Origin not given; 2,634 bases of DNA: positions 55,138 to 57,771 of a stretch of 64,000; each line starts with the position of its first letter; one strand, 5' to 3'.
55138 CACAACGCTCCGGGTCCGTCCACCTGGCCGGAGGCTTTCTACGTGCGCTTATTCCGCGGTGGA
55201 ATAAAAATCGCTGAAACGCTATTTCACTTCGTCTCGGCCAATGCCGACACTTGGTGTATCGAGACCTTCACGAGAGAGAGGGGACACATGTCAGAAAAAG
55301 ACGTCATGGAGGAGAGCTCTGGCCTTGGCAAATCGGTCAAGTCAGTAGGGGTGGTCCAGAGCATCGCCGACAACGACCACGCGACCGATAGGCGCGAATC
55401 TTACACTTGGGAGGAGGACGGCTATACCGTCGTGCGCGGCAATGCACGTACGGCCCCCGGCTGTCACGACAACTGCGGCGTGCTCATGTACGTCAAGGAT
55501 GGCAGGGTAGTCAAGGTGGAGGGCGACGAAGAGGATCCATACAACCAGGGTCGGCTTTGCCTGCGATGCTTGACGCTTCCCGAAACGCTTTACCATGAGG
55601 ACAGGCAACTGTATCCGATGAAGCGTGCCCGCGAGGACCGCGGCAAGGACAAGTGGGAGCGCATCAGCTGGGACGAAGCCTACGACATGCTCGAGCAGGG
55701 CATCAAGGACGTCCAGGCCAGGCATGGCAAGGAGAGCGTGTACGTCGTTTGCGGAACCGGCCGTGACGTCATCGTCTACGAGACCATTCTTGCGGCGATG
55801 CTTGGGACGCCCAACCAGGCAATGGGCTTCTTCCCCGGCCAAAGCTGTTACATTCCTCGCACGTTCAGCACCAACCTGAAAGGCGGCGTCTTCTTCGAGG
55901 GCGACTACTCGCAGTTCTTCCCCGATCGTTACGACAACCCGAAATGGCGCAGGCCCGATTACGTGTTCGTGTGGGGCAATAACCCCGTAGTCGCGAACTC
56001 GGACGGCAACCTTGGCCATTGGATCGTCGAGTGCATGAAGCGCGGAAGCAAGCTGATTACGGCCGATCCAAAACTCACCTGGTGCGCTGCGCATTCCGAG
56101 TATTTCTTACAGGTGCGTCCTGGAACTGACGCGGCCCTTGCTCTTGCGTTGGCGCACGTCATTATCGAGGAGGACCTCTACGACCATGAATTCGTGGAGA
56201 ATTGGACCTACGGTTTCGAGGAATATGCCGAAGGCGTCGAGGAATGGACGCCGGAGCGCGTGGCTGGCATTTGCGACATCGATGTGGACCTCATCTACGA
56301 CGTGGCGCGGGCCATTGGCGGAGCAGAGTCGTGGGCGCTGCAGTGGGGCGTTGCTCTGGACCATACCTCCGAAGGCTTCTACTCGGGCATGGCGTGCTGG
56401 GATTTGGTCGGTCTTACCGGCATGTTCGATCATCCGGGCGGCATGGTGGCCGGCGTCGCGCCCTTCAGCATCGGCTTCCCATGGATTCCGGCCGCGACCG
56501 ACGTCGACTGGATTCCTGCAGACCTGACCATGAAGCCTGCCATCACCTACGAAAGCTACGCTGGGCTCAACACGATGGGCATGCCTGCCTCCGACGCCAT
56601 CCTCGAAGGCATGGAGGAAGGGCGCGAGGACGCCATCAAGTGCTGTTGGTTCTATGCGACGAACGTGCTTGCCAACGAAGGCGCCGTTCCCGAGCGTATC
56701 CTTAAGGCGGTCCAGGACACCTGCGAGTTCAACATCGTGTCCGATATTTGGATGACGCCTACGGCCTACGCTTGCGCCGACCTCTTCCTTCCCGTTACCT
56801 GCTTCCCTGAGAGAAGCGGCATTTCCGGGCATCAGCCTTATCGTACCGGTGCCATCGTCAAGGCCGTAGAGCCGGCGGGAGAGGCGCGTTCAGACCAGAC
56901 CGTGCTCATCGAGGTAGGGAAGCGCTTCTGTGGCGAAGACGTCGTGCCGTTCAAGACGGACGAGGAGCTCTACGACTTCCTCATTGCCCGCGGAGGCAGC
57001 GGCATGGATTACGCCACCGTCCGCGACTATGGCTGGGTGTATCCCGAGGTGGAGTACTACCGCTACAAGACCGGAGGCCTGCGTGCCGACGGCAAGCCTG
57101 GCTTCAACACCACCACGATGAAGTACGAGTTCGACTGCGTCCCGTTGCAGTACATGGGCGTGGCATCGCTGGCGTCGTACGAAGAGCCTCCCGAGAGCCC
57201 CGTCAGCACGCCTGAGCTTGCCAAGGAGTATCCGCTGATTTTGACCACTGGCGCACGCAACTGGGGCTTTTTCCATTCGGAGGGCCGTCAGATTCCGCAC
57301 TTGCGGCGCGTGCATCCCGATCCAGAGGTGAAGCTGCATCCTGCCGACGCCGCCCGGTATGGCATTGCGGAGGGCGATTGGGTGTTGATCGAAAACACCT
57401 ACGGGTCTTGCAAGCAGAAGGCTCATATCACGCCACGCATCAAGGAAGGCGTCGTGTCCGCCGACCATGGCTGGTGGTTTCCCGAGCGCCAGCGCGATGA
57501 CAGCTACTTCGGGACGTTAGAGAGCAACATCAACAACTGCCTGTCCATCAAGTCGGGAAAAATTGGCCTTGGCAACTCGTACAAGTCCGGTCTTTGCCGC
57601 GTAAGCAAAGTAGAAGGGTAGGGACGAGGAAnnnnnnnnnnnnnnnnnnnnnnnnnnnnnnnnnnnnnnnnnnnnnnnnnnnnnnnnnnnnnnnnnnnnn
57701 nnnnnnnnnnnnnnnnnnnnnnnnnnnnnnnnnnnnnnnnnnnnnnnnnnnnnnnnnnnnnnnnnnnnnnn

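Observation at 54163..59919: Cassette 3: paralogous Mo-oxidoreductase, 108-aa ferredoxin and MFS operon under a divergent LysR regulator, plus a trailing 4-TM protein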

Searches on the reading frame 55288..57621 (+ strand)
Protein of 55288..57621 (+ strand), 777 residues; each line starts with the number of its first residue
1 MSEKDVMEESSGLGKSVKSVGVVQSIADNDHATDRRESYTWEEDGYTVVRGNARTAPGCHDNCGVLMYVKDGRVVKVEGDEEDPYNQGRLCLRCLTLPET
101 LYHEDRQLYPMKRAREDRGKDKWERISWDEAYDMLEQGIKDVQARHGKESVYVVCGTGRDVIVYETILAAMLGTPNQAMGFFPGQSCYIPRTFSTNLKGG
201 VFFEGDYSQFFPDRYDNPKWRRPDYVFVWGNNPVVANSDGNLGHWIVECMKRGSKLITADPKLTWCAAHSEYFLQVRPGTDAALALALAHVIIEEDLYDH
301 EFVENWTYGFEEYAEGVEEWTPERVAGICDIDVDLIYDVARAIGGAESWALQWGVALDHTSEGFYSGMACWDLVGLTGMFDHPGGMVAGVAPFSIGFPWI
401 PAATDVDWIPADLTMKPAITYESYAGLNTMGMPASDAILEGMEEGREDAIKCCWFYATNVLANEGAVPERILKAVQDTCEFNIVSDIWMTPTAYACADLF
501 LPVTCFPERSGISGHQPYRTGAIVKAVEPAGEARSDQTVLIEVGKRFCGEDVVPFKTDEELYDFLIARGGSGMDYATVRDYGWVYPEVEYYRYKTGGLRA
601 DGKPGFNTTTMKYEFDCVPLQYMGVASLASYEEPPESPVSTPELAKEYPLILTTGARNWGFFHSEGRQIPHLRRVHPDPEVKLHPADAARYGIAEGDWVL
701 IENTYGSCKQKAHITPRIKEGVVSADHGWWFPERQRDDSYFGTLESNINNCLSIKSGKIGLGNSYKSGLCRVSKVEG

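Call 5: search_protein_families(library=pfam, proteins=[window:55288-57621:+], max_evalue=0.01)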
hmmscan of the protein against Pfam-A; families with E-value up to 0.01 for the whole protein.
window:55288-57621:+ (777 aa): 3 families
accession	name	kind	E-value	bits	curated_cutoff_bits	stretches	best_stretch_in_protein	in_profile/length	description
PF00384.28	Molybdopterin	-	4.8e-30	105.2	24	1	108-545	3-352/353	Molybdopterin oxidoreductase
PF01568.27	Molydop_binding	-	2.2e-21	76.4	26.8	1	650-767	1-108/110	Molydopterin dinucleotide binding domain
PF04879.21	Molybdop_Fe4S4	-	1.9e-12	47.4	22.7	1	57-103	9-55/55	Molybdopterin oxidoreductase Fe4S4 domain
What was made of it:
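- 55288..57621 (+): Catalytic subunit (777 aa): cytoplasmic bis-MGD molybdopterin oxidoreductase, Gordonibacter-type catechol-dehydroxylase-like. Three Pfam domains (call 5).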

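Call 7: find_homologous_proteins(query=window:55288-57621:+, max_evalue=1e-20)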
Query window:55288-57621:+ (777 aa): 5005 proteins with E <= 1e-20 among 8000 candidates; the best 120 are listed.
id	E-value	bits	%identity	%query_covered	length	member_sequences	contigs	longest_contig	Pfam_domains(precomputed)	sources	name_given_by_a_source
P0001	0.0e+0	1854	100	100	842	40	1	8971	PF00384.28,PF01568.28,PF04879.22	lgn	-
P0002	0.0e+0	1498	78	100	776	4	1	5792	PF00384.28,PF01568.28,PF04879.22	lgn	-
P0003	0.0e+0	1396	73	100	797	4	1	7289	PF00384.28,PF01568.28,PF04879.22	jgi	jgi:anaerobic selenocysteine-containing dehydrogenase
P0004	0.0e+0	1394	73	99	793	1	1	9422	PF00384.28,PF01568.28,PF04879.22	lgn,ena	-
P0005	0.0e+0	1374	73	98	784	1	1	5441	PF00384.28,PF01568.28,PF04879.22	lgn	-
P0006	0.0e+0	1336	73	95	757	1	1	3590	PF00384.28,PF01568.28,PF04879.22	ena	-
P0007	0.0e+0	1279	70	95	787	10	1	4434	PF00384.28,PF01568.28,PF04879.22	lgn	-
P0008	0.0e+0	1278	71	96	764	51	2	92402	PF00384.28,PF01568.28,PF04879.22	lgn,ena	-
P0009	0.0e+0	1269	70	96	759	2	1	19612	PF00384.28,PF01568.28,PF04879.22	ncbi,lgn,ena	-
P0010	0.0e+0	1247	66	100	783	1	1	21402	PF00384.28,PF01568.28,PF04879.22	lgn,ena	-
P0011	0.0e+0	1236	67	96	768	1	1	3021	PF00384.28,PF01568.28,PF04879.22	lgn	-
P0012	0.0e+0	1153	71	86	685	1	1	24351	PF00384.28,PF01568.28,PF04879.22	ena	-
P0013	0.0e+0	1142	63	96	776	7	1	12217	PF00384.28,PF01568.28,PF04879.22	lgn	-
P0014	0.0e+0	1128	61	100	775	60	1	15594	PF00384.28,PF01568.28,PF04879.22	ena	-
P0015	0.0e+0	1117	61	99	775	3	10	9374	PF00384.28,PF01568.28,PF04879.22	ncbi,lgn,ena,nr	ncbi:MAG: molybdopterin-dependent oxidoreductase [Eggerthellaceae bacterium]|nr:molybdopterin-depend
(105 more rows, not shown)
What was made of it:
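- Tried and rejected: One source calls an 842-aa product (P0001, call 7).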

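Call 8: search_solved_structures(query=window:55288-57621:+, max_evalue=0.00001)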
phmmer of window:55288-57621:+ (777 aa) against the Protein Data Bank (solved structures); distinct sequences matched with E-value up to 0.00001: 52.
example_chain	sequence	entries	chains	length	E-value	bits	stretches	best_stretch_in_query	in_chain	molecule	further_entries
2e7z_A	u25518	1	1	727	1.2e-64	222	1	58-736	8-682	Acetylene hydratase Ahy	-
7qv7_S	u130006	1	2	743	1e-50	175.9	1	54-730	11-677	Hydrogen dependent carbon dioxide reductase subunit FdhF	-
2vpw_A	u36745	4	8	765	4.5e-48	167.1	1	54-729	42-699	THIOSULFATE REDUCTASE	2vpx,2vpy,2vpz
9t1s_L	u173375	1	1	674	1e-47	165.9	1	56-724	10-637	formate dehydrogenase (coenzyme F420)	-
1aa6_A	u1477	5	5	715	9.5e-43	149.5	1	55-731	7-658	FORMATE DEHYDROGENASE H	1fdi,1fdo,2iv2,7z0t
7bkb_D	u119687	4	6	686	8.6e-39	136.4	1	48-547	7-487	Formate dehydrogenase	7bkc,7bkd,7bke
2jio_A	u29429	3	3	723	8.5e-37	129.8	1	59-724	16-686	PERIPLASMIC NITRATE REDUCTASE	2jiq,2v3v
2jim_A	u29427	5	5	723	3.4e-36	127.8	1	59-724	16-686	PERIPLASMIC NITRATE REDUCTASE | PROTEIN (PERIPLASMIC NITRATE REDUCTASE)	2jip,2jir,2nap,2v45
7vw6_A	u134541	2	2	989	4.4e-33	117.5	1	56-547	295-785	Formate dehydrogenase | Tungsten-containing formate dehydrogenase alpha subunit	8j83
7e5z_A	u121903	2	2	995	4.5e-33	117.5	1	56-547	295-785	Formate dehydrogenase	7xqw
9wxb_B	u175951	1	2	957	7.4e-33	116.8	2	53-530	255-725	Formate dehydrogenase alpha subunit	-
6tg9_A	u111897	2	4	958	2.9e-31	111.5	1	57-529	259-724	Formate dehydrogenase subunit alpha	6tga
2nya_A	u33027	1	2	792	8.4e-31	110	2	58-160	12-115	Periplasmic nitrate reductase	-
9vap_A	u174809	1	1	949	1.1e-30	109.6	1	57-355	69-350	Formate dehydrogenase molybdopterin-binding subunit FdhA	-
3ml1_A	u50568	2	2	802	2e-28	102.1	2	57-172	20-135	Periplasmic nitrate reductase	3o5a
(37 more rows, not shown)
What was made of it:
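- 55288..57621 (+): Best PDB match is acetylene hydratase 2e7z at 1.2e-64 (call 8).
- On Gordonibacter-type catechol dehydroxylase (cytoplasmic two-subunit bis-MGD enzyme): 2e7z is the best PDB hit (call 8).
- Acetylene hydratase is the best solved relative at 1.2e-64, ahead of FdhF at 1e-50 (call 8). The best structural relative is acetylene hydratase (call 8). Acetylene hydratase is the closest solved structure, at 1.2e-64 (call 8).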

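Call 13: find_related_loci(query=window:55288-57621:+, collection=genome_contigs, flank=6000)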
Query window:55288-57621:+ (777 aa) in genome_contigs; peptide patterns used: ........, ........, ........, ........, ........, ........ (x = any residue, [..] = any of these).
447 stretches matched a pattern; 436 encode a relative of the query (tblastn E <= 1e-3); the best 80 are kept; 80 distinct loci.
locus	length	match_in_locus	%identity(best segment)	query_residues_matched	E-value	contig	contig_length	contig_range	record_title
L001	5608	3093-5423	100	1-777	0e+0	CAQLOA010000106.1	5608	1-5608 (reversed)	MAG TPA_asm: uncultured Eggerthellaceae bacterium isolate MGBC165564 genome assembly, contig: MGBC165564.106, whole geno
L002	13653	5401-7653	71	30-777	0e+0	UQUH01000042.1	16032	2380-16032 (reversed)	uncultured Coriobacteriaceae bacterium isolate UMGS650 genome assembly, contig: NODE_1900_length_16032_cov_7.351505, who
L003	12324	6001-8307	61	3-775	0e+0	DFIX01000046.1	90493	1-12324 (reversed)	MAG TPA_asm: Eggerthellaceae bacterium UBA3686 UBA3686_contig_5425, whole genome shotgun sequence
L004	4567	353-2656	61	4-775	0e+0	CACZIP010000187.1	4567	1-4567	MAG: uncultured Coriobacteriaceae bacterium isolate RUG12647 genome assembly, contig: RUG12647_asm_187, whole genome sho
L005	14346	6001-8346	67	8-777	0e+0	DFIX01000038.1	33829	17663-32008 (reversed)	MAG TPA_asm: Eggerthellaceae bacterium UBA3686 UBA3686_contig_16810, whole genome shotgun sequence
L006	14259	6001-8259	57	29-777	0e+0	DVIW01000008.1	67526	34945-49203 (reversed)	MAG TPA_asm: Candidatus Aphodovivens avistercoris isolate ChiGjej5B5-3278 ChiGjej5B5M5__C38548_L67526_SRR6323495, whole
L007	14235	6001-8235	56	39-777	0e+0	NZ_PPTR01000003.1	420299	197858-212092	Gordonibacter sp. 28C NODE_3, whole genome shotgun sequence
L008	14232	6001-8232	56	29-776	0e+0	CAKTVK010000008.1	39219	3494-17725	MAG: uncultured Eggerthellaceae bacterium isolate REFINED_METABAT215_TOP10_CONTIGS_1500_ASSEMBLY_K77_MERGED__Hadza_MoBio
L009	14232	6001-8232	56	29-776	0e+0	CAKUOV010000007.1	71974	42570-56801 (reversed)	MAG: uncultured Eggerthellaceae bacterium isolate REFINED_METABAT215_TOP10_CONTIGS_1500_ASSEMBLY_K77_MERGED__Hadza_PheCh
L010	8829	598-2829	56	29-776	0e+0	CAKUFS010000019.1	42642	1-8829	MAG: uncultured Eggerthellaceae bacterium isolate REFINED_METABAT215_TOP10_CONTIGS_1500_ASSEMBLY_K77_MERGED__Hadza_MoBio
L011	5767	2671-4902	56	29-776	0e+0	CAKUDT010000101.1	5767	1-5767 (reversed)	MAG: uncultured Eggerthellaceae bacterium isolate REFINED_METABAT215_TOP10_CONTIGS_1500_ASSEMBLY_K77_MERGED__Hadza_PheCh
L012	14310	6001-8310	55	1-777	0e+0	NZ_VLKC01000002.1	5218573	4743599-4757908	Sporomusa sp. KB1 SalpaDRAFT_Scaffold1.2, whole genome shotgun sequence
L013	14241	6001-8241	55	25-776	0e+0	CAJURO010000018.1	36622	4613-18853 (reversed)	MAG TPA_asm: uncultured Eggerthellaceae bacterium isolate MGBC165752 genome assembly, contig: MGBC165752.18, whole genom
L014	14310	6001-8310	55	1-777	0e+0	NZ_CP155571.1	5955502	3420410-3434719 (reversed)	Sporomusa acidovorans DSM 3132 chromosome, complete genome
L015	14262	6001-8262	54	21-775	0e+0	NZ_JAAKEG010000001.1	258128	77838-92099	Adlercreutzia sp. ZJ304 Scaffold1_1, whole genome shotgun sequence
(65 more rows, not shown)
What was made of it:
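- It extends outside Coriobacteriia to Sporomusa, at 55% identity in L012 and L014 (call 13).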

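Call 34: search_protein_families(library=ncbifam, proteins=[window:55288-57621:+], max_evalue=0.01)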
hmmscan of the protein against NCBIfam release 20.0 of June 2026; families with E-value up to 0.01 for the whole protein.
window:55288-57621:+ (777 aa): 24 families
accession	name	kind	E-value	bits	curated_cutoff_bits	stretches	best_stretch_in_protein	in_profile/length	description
TIGR01591.1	Fdh-alpha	equivalog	3.3e-75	253.5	666.25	1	59-731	6-645/672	formate dehydrogenase subunit alpha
TIGR02166.1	dmsA_ynfE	subfamily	1.3e-66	225.3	777.7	2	55-548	49-558/794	DMSO/selenate family reductase complex A subunit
NF012032.0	PRK15488.1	equivalog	4.6e-57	193.5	694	2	59-560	51-540/759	thiosulfate reductase PhsA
TIGR03479.1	DMSO_red_II_alp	subfamily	4.2e-49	167.4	984.75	3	36-306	49-306/913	molybdopterin-dependent oxidoreductase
NF041884.1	selenate_YnfF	exception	1e-46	159.2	1650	2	58-552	53-561/798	selenate/tellurate reductase subunit YnfF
NF041885.1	selenate_YnfE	exception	3.4e-45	154.2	1675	2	45-512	45-525/805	selenate/tellurate reductase subunit YnfE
NF047855.1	AssmNtatRedNasC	equivalog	1.8e-44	152.1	1100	3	238-365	194-321/708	assimilatory nitrate reductase catalytic subunit NasC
NF011566.1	PRK14990.1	exception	5.3e-44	150.4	1600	2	58-504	66-530/814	dimethylsulfoxide reductase subunit A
TIGR00509.1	bisC_fam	subfamily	1.5e-43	149.1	1017.55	3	246-549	197-512/772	molybdopterin guanine dinucleotide-containing S/N-oxide reductase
TIGR01706.1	NAPA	equivalog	2.4e-38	132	930.55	3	309-554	327-578/830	periplasmic nitrate reductase subunit alpha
NF010055.0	PRK13532.1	equivalog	3.3e-38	131.5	904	3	58-162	49-154/830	nitrate reductase catalytic subunit NapA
TIGR01553.1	formate-DH-alph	equivalog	2.6e-31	108.3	814.2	3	55-143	48-140/1009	formate dehydrogenase-N subunit alpha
NF011682.0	PRK15102.1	equivalog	2.7e-29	101.8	909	3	273-552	278-573/829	trimethylamine-N-oxide reductase TorA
NF041714.1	arsenate_red_ArrA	equivalog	5.5e-29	100.9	1600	2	52-314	51-303/848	arsenate respiratory reductase molybdopterin-containing subunit ArrA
TIGR02164.1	torA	equivalog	9.7e-29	100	1465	3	257-551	257-568/824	trimethylamine-N-oxide reductase TorA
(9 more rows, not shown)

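Call 43: search_solved_structures(query=window:55288-57621:+, max_evalue=1e-60, show_alignments=1)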
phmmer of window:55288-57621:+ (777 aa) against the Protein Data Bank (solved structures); distinct sequences matched with E-value up to 1e-60: 1.
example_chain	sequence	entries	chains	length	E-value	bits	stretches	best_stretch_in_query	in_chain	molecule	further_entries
2e7z_A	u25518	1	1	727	1.2e-64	222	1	58-736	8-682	Acetylene hydratase Ahy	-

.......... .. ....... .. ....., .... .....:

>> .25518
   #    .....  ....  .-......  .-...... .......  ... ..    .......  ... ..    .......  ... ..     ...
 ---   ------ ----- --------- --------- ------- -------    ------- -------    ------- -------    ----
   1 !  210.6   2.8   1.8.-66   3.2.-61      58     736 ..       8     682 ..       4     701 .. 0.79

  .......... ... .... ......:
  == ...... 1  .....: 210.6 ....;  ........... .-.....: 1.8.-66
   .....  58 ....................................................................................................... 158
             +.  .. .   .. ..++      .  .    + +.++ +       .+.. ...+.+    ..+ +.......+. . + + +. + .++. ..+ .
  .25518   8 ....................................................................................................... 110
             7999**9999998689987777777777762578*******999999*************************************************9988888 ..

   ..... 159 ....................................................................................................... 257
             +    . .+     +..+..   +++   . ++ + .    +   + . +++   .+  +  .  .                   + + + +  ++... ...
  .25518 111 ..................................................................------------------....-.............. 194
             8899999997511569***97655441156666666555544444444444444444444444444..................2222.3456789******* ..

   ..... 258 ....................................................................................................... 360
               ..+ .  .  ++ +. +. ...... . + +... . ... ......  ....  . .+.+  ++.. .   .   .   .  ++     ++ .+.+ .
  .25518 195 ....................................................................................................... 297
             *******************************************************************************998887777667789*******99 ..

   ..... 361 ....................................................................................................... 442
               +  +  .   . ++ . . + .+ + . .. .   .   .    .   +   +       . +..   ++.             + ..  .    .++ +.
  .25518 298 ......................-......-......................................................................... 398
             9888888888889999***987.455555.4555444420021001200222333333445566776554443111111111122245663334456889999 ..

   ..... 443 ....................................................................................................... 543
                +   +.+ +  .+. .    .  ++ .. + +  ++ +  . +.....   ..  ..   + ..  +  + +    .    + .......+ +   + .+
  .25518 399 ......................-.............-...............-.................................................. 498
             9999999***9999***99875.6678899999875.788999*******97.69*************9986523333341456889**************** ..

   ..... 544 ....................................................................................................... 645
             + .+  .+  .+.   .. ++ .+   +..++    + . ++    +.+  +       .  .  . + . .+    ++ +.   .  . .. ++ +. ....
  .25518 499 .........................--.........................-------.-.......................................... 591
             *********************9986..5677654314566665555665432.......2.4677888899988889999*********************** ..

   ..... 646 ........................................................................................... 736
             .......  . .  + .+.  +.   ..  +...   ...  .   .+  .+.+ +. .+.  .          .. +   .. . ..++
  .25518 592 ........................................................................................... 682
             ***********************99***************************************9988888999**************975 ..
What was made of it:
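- On Acetylene hydratase: The alignment puts His60 opposite the Asp (call 43).
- Closest known: Acetylene hydratase of Pelobacter acetylenicus. Same: The alignment covers residues 58-736 at 1.2e-64 (calls 8, 43).
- The region around the metal-ligand Cys aligns only with gaps (call 43).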
